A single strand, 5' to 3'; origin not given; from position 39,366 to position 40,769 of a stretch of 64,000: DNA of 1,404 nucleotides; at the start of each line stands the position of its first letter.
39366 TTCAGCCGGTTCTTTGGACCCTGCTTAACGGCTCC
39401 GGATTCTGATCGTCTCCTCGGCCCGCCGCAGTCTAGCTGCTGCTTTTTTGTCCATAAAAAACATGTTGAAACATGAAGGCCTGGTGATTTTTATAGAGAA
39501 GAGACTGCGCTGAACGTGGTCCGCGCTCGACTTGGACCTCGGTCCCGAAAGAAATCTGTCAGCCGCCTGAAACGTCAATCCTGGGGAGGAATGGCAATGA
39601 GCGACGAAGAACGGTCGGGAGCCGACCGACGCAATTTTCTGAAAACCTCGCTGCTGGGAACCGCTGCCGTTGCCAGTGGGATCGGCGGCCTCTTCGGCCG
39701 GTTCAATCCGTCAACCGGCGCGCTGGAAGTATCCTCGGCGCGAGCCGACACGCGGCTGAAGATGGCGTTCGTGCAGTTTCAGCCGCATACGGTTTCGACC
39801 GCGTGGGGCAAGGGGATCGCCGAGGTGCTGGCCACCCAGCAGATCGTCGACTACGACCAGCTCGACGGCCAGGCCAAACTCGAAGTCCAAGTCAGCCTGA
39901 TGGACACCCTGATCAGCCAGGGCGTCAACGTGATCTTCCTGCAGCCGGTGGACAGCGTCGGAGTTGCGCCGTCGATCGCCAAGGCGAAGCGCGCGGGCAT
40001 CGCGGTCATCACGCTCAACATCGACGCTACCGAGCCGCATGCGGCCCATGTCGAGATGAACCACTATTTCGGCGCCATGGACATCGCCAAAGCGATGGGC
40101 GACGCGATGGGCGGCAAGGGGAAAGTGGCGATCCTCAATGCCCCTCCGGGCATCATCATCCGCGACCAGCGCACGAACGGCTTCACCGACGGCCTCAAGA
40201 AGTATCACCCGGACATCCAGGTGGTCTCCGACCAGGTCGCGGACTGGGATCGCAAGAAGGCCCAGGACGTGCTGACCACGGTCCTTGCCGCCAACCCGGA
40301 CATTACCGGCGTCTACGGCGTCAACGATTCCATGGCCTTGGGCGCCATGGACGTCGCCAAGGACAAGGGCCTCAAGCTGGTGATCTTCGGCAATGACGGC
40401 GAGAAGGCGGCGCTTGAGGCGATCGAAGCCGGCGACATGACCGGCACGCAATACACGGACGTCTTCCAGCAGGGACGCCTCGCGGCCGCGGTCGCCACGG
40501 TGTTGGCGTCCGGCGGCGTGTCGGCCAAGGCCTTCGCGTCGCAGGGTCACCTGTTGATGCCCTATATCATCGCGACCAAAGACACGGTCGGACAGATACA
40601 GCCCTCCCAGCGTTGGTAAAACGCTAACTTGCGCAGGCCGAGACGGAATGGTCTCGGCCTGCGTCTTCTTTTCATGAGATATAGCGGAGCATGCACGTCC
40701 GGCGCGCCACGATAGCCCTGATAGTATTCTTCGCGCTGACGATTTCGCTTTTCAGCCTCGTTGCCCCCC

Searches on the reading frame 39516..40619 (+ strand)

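Call 69: search_protein_families(library=pfam, proteins=[window:39516-40619:+], max_evalue=0.01)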
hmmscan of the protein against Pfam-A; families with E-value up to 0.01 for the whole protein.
window:39516-40619:+ (367 aa): 4 families
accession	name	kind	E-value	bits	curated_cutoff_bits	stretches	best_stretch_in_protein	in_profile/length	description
PF13407.12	Peripla_BP_4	-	2.2e-51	175.3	35.1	1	90-333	9-256/258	Periplasmic binding protein domain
PF00532.27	Peripla_BP_1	-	8.9e-09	35.6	22.2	1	117-287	38-208/281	Periplasmic binding proteins and sugar binding domain of LacI family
PF02608.20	Bmp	-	0.00022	20.8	24.1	1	217-296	139-219/301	ABC transporter substrate-binding protein PnrA-like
PF10518.14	TAT_signal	-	0.0021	18.3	22.7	1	37-53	3-19/21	TAT (twin-arginine translocation) pathway signal sequence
